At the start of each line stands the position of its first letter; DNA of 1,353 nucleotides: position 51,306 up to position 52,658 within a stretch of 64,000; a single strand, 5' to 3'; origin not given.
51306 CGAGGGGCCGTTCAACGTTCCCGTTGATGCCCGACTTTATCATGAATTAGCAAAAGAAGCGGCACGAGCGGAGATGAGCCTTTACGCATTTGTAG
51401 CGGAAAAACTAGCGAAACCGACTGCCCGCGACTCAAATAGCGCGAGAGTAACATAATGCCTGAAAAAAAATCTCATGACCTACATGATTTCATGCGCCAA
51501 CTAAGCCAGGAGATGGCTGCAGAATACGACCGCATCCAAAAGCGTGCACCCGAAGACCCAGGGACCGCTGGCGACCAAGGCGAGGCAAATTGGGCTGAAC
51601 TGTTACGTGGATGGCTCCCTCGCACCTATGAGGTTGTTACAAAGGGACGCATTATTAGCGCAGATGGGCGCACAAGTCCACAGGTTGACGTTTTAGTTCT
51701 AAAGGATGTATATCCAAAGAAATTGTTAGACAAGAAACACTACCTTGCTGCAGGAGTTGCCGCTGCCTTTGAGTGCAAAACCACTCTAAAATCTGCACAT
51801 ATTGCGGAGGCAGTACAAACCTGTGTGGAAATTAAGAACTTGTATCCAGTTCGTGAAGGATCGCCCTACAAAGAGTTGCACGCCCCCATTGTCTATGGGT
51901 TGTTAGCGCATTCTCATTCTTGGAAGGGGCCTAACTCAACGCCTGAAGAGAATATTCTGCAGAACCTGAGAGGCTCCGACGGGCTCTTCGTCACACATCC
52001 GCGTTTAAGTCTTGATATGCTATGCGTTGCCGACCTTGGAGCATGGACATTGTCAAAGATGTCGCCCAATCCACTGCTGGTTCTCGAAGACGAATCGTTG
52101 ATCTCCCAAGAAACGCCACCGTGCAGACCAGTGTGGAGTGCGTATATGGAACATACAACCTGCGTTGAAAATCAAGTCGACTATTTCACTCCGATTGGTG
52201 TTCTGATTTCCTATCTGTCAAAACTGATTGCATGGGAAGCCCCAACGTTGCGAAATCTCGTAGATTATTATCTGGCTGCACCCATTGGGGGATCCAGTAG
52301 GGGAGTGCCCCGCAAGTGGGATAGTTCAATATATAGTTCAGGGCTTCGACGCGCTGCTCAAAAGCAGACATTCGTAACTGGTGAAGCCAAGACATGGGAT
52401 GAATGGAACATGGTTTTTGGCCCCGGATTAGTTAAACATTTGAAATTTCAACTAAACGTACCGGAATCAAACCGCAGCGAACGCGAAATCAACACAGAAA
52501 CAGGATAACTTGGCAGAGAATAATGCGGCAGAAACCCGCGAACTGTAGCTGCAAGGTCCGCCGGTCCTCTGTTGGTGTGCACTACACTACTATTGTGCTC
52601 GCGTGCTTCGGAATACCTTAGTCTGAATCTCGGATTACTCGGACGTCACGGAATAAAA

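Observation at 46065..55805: Composite defense island: HTH-ImmA/DUF4411, Type III mod, an unknown 360-aa gene, hicAB plus nuclease, and a frameshifted Type III res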

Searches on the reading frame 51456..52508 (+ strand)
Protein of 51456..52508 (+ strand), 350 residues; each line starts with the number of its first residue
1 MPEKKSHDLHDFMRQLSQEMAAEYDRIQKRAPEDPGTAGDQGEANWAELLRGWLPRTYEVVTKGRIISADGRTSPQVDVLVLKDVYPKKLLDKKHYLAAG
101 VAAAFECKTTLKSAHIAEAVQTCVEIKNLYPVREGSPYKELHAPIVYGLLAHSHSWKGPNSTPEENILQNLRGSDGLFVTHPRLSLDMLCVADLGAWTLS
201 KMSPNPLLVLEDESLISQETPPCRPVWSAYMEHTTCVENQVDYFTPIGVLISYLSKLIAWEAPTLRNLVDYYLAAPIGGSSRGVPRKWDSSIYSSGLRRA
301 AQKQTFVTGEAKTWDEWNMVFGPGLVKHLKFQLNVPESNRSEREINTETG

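Call 3: search_protein_families(library=pfam, proteins=[window:51456-52508:+], max_evalue=0.01)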
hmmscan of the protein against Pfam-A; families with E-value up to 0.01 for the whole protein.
window:51456-52508:+ (350 aa): 1 family
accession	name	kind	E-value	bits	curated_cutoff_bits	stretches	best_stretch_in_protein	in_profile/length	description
PF20247.3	DUF6602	-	8.1e-25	87.2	27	1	33-129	8-104/104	Domain of unknown function (DUF6602)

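Call 4: search_protein_families(library=padloc, proteins=[window:51456-52508:+], max_evalue=0.01)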
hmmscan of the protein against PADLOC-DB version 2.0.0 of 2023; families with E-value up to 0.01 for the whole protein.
window:51456-52508:+ (350 aa): 3 families
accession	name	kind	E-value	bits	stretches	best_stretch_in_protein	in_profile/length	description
PDLC01495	PD_DExK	-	5.8e-24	82.1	1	8-129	2-123/123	"CAS-I,CAS-II,CAS-III,CAS-IV,CAS-V,CAS-VI; associated"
PDLC00745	Effector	-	9.8e-21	72.5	1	5-199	3-195/244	Endonuclease (NucC)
PDLC01051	NucC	-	6.8e-15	53.4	1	7-133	12-134/243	NucC nuclease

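Call 8: search_protein_families(library=ncbifam, proteins=[window:51456-52508:+], max_evalue=0.01)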
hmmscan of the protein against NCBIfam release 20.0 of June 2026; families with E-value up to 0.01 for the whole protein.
window:51456-52508:+ (350 aa): 0 families

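Call 9: search_solved_structures(query=window:51456-52508:+, max_evalue=1, show_alignments=2)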
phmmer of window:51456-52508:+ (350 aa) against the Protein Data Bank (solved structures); distinct sequences matched with E-value up to 1: 5.
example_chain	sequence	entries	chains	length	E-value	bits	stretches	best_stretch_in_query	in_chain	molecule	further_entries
7zgv_A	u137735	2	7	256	1.2e-10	44.1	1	16-158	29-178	Serratia NucC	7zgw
6q1h_A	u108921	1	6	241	2.6e-08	36.4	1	26-160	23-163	Bacterial protein ORF C62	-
6p7o_A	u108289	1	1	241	1.5e-07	33.9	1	29-158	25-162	E. coli MS115-1 NucC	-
6p7p_A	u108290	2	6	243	7.5e-07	31.6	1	29-158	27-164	E. coli MS115-1 NucC 2-241 | E. coli MS115-1 NucC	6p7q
6uxf_A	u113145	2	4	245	6.9e-05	25.2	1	35-144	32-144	Vibrio meotecus sp. RC341 NucC | Vibrio metoecus sp. RC341 NucC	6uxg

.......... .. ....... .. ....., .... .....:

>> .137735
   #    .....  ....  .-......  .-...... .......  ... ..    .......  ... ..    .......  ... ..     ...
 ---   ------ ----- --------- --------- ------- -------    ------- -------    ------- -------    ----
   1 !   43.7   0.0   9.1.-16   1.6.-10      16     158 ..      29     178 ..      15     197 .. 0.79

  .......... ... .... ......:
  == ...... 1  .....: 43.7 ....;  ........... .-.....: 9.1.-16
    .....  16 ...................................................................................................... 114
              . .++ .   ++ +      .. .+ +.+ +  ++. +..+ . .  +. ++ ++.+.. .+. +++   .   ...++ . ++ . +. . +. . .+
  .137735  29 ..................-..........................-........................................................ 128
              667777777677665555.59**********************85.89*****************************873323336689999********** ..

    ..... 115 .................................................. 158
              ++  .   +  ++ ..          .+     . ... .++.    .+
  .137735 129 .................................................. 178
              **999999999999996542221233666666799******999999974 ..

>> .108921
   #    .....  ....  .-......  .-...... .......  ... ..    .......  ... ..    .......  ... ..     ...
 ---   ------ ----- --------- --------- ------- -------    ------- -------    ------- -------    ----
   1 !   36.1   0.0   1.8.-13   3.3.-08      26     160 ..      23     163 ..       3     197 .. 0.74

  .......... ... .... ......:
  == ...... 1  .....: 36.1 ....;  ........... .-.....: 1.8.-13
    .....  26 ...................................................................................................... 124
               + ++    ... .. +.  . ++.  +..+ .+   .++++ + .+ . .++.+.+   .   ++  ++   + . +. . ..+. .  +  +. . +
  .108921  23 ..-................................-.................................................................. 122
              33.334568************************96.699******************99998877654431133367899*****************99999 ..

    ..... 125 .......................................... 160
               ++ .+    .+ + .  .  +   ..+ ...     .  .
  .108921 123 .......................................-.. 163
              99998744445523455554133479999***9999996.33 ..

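Call 12: find_homologous_proteins(query=window:51456-52508:+)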
Query window:51456-52508:+ (350 aa): 2079 proteins with E <= 0.001 among 6040 candidates; the best 120 are listed.
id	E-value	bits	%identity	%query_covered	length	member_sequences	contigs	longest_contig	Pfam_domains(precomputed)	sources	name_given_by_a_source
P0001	4.7e-239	810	100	100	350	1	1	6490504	PF20247.4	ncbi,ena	-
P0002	9.5e-153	526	73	92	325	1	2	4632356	PF20247.4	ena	-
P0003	8.7e-147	507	72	92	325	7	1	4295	PF20247.4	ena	-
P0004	1.8e-141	489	69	92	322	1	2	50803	PF20247.4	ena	-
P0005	4.7e-141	488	69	92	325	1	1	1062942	PF20247.4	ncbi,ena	-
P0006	4.7e-141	488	68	93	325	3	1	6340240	PF20247.4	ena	-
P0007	8.1e-139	481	69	92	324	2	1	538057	PF20247.4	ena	-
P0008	1.7e-138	480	67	92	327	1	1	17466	PF20247.4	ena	-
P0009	2.7e-136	472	68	92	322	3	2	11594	PF20247.4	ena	-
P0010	1.5e-134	467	67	93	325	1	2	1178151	PF20247.4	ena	-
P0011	9.8e-134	464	67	92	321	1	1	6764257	PF20247.4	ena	-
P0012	1.2e-133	464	66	92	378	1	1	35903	PF20247.4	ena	-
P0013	2.2e-133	463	67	92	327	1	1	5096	PF20247.4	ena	-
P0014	1.0e-132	461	66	92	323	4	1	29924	PF20247.4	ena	-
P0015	1.7e-132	460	67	92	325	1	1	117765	PF20247.4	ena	-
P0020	4.8e-130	452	65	91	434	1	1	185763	PF20247.4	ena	-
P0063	5.5e-126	438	64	91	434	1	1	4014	PF20247.4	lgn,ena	-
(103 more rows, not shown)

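Call 13: find_encoding_contigs(protein=P0001, flank=10000, max_places=3)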
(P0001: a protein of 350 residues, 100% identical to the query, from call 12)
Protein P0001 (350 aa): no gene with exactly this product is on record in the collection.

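Call 14: find_encoding_contigs(protein=P0002, flank=8000, max_places=3)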
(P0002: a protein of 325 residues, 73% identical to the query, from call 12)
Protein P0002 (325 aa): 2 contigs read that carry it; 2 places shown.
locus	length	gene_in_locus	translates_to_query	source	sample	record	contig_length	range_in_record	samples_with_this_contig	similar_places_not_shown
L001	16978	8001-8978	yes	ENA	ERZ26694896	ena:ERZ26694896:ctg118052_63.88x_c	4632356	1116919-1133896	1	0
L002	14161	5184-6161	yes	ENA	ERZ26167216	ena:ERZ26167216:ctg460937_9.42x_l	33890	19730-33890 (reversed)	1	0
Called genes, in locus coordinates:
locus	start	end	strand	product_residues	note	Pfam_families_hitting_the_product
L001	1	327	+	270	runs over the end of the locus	PF05721:PhyH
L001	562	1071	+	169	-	PF09851:SHOCT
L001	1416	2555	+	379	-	PF01381:HTH_3 (weak), PF06114:Peptidase_M78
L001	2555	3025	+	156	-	PF14367:DUF4411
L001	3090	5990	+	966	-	PF01555:N6_N4_Mtase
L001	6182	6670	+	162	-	-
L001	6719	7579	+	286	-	-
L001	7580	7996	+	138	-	-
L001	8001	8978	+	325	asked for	PF20247:DUF6602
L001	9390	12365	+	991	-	PF04851:ResIII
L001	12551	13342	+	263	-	PF05721:PhyH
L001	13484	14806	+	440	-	PF13570:Beta-prop_ACSF4 (faint), PF13360:PQQ_2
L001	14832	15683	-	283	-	PF05721:PhyH (faint)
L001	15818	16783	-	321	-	PF05721:PhyH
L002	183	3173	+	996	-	PF01555:N6_N4_Mtase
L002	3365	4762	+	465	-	-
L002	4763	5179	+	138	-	-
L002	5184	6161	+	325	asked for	PF20247:DUF6602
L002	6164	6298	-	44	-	-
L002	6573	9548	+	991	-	PF04851:ResIII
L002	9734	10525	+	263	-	PF05721:PhyH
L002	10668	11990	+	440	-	PF13570:Beta-prop_ACSF4 (faint), PF13360:PQQ_2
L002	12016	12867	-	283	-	PF05721:PhyH (faint)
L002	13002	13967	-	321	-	PF05721:PhyH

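Call 15: find_encoding_contigs(protein=P0006, flank=8000, max_places=3)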
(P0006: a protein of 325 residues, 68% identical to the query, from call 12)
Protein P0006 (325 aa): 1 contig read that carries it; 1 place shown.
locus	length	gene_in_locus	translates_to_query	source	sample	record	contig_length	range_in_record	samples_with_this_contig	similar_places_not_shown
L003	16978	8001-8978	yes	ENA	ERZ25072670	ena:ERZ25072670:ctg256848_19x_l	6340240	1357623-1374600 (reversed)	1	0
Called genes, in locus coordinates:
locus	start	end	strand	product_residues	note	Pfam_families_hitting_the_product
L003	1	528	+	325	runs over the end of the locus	PF01408:GFO_IDH_MocA, PF08635:ox_reductase_C (weak), PF02894:GFO_IDH_MocA_C, PF22725:GFO_IDH_MocA_C3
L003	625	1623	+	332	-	PF01408:GFO_IDH_MocA, PF22725:GFO_IDH_MocA_C3, PF02894:GFO_IDH_MocA_C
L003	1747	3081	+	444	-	PF13175:AAA_15, PF13304:AAA_21, PF13175:AAA_15, PF12476:DUF3696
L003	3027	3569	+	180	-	-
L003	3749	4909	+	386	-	PF01381:HTH_3, PF13560:HTH_31 (faint), PF06114:Peptidase_M78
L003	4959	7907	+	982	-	PF01555:N6_N4_Mtase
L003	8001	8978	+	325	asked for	PF20247:DUF6602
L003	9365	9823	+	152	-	-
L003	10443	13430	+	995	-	PF04851:ResIII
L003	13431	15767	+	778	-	PF07090:GATase1_like (faint)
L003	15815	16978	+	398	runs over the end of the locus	PF00291:PALP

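Call 18: find_related_loci(query=A1, collection=genome_contigs, flank=10000)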
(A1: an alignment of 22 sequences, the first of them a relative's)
Query A1 (350 aa) in genome_contigs; peptide patterns used: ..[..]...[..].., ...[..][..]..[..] (x = any residue, [..] = any of these).
72 stretches matched a pattern; 33 encode a relative of the query (tblastn E <= 1e-3); 33 distinct loci.
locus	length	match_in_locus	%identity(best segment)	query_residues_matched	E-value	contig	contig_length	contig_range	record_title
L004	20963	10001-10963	69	1-322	6e-137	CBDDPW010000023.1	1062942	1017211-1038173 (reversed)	MAG: Candidatus Poribacteria bacterium isolate 3f36937d-8c17-4172-b0cd-efb7b76609bb genome assembly, contig: contig_23,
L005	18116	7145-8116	64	1-321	2e-133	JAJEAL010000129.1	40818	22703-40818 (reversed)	MAG: Candidatus Poribacteria bacterium isolate jk18x7bins.5 k141_406754, whole genome shotgun sequence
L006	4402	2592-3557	64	1-321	3e-135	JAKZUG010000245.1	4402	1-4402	MAG: Candidatus Poribacteria bacterium isolate Langseth_MAG_00079 Langseth_MAG_00079_000000000245, whole genome shotgun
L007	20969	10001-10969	64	1-322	7e-133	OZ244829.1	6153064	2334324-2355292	MAG: Candidatus Poribacteria bacterium isolate f10cb695-1b13-44a5-8b8c-8d396a4a49c1 genome assembly, chromosome: 1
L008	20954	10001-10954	62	1-321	7e-129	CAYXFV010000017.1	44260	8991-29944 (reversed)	MAG TPA_asm: uncultured Nitrosomonas sp. isolate SRP344714_co2_338 genome assembly, contig: NODE_1972_length_44260_cov_1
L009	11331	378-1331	64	1-321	2e-128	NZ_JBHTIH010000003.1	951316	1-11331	Lysobacter koreensis strain CCUG 55491 GCM70027547_8, whole genome shotgun sequence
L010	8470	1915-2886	61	1-321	5e-128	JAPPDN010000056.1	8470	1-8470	MAG: Candidatus Poribacteria bacterium isolate IRC4_bin_27 NODE_4082_length_8470_cov_5.48235, whole genome shotgun seque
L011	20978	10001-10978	61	1-321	1e-127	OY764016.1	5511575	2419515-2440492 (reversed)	MAG: Candidatus Poribacteria bacterium isolate 9fae2ea3-c9b7-404b-9456-b4c0b6541956 genome assembly, chromosome: 1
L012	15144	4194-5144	61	1-326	7e-125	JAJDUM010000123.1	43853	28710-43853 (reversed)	MAG: Candidatus Poribacteria bacterium isolate jk18x1bzbins.78 k141_446226, whole genome shotgun sequence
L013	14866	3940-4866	59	1-321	1e-124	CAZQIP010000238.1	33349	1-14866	MAG TPA_asm: uncultured bacterium isolate SRP338948_co1_32 genome assembly, contig: k141_457181, whole genome shotgun se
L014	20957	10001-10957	60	1-321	7e-124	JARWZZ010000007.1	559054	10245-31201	MAG: Limnobacter sp. isolate B02.bin.52 k141_525031, whole genome shotgun sequence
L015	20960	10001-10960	59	1-321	6e-123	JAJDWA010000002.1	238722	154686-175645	MAG: Candidatus Poribacteria bacterium isolate jk18x22bins.76 k141_812109, whole genome shotgun sequence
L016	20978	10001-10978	60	1-321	3e-122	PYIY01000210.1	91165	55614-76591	MAG: Candidatus Poribacteria bacterium isolate PCPOR4 Ga0207198_1210, whole genome shotgun sequence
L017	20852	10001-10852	66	1-288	3e-120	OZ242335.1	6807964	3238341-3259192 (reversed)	MAG: Candidatus Poribacteria bacterium isolate 0e18bbbf-3c5b-4f4e-9be4-718f64127597 genome assembly, chromosome: 1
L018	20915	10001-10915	58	5-321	7e-119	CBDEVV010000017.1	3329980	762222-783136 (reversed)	MAG: Dehalococcoidia bacterium isolate ccfee1fd-fe4d-4b79-97f1-fb044a699873 genome assembly, contig: contig_16, whole ge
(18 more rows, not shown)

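Call 38: predict_structure(alignment_id=A1)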
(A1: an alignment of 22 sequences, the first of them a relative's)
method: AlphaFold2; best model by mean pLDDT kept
length: 350 residues; sequences in the alignment: 22
mean_pLDDT: 39.4   pTM: 0.30
mean pLDDT of the five models: 39.4, 37.0, 36.6, 36.5, 35.1
residues with pLDDT >= 90: 0; 70-90: 0; 50-70: 54; < 50: 296
segments of 3 or more residues with pLDDT < 50: 1-69, 71-113, 129-159, 182-252, 254-262, 267-269, 271-284, 304-350
pLDDT, mean of each block of 10 residues (from residue 1): 33 42 43 36 32 33 34 36 30 29 31 50 50 34 33 37 54 55 45 39 33 37 44 39 40 46 47 42 50 51 45 34 28 31 30
secondary structure, 60 per line:
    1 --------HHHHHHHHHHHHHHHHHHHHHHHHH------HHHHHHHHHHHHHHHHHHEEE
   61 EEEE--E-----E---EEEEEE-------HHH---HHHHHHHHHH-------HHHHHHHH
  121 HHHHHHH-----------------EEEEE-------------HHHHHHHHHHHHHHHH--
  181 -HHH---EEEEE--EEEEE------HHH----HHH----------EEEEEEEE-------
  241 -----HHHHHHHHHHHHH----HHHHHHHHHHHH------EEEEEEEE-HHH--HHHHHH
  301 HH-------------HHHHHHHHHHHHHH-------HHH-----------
elements in order: H9-33 H40-57 E58-64 E77-82 H96-105 H113-127 E145-149 H163-178 E188-192 E195-199 E226-233 H246-258 H263-274 E281-288 H295-302 H316-329

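Call 40: find_related_loci(query=A2, collection=metagenome_contigs, flank=10000)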
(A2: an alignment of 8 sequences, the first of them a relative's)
Query A2 (994 aa) in metagenome_contigs; peptide patterns used: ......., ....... (x = any residue, [..] = any of these).
600 stretches matched a pattern (row limit reached: there are more); 575 encode a relative of the query (tblastn E <= 1e-3); the best 80 are kept; 80 distinct loci.
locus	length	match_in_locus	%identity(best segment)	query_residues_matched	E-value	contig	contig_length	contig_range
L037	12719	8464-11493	61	1-991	0e+0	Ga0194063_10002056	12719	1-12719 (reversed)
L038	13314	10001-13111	60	4-992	0e+0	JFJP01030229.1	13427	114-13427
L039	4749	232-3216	57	13-986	0e+0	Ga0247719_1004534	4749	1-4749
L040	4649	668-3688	56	8-986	0e+0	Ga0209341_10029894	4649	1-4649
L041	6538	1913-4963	57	1-992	0e+0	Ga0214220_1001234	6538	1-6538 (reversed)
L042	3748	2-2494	65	165-991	0e+0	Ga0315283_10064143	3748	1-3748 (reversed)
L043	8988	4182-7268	55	8-986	0e+0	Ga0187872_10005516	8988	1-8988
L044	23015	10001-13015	55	5-979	0e+0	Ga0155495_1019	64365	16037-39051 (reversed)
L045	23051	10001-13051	57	1-992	0e+0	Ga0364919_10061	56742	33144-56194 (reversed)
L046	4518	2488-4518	67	8-686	0e+0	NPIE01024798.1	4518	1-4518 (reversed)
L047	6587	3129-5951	45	13-987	0e+0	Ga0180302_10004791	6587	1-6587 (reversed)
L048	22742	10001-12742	44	13-982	0e+0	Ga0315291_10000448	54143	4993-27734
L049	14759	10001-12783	46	13-986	0e+0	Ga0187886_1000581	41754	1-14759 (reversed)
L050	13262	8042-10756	42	13-986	0e+0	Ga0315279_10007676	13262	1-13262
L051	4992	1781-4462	41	13-982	0e+0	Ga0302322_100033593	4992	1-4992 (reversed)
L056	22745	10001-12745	37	10-980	2e-171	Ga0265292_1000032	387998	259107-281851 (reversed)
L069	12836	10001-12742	34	17-979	4e-167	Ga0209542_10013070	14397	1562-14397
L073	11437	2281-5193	35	13-979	4e-166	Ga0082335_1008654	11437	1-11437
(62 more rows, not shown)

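Call 45: search_protein_representatives(protein=window:51456-52508:+)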
Query: 350 residues. Proteins with E-value up to 0.001 (for the whole library): 1019; up to 1e-10: 617; up to 1e-30: 348. The best 150 are listed.
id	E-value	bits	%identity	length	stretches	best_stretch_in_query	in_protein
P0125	7.9e-99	347.3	58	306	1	1-319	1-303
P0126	4.7e-90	318.5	49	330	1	5-321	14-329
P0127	3.3e-83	296.0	47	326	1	5-321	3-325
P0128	1.0e-81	291.1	50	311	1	5-318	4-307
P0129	6.2e-81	288.5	46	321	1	4-321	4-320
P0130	8.6e-81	288.0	46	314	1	6-319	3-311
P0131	2.8e-80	286.3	48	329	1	6-321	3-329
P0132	2.3e-79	283.3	47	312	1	5-321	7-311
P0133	1.3e-78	280.9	46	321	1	6-321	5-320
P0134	5.6e-78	278.8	45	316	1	6-322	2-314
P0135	7.6e-78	278.3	45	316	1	2-320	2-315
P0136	8.5e-78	278.2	46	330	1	6-318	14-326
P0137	2.5e-77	276.6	43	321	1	4-321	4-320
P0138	3.4e-77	276.2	43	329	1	5-323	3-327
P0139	5.5e-77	275.5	46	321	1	3-319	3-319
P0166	7.0e-70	252.1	44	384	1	7-304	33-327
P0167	8.8e-70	251.8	44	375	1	8-306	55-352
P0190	1.9e-65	237.6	48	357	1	1-289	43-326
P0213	1.9e-62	227.7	41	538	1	5-318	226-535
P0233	1.1e-59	218.6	41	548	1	5-317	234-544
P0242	8.9e-59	215.6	52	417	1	5-198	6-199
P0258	5.4e-57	209.8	43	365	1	3-319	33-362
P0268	1.2e-55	205.3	40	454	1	7-317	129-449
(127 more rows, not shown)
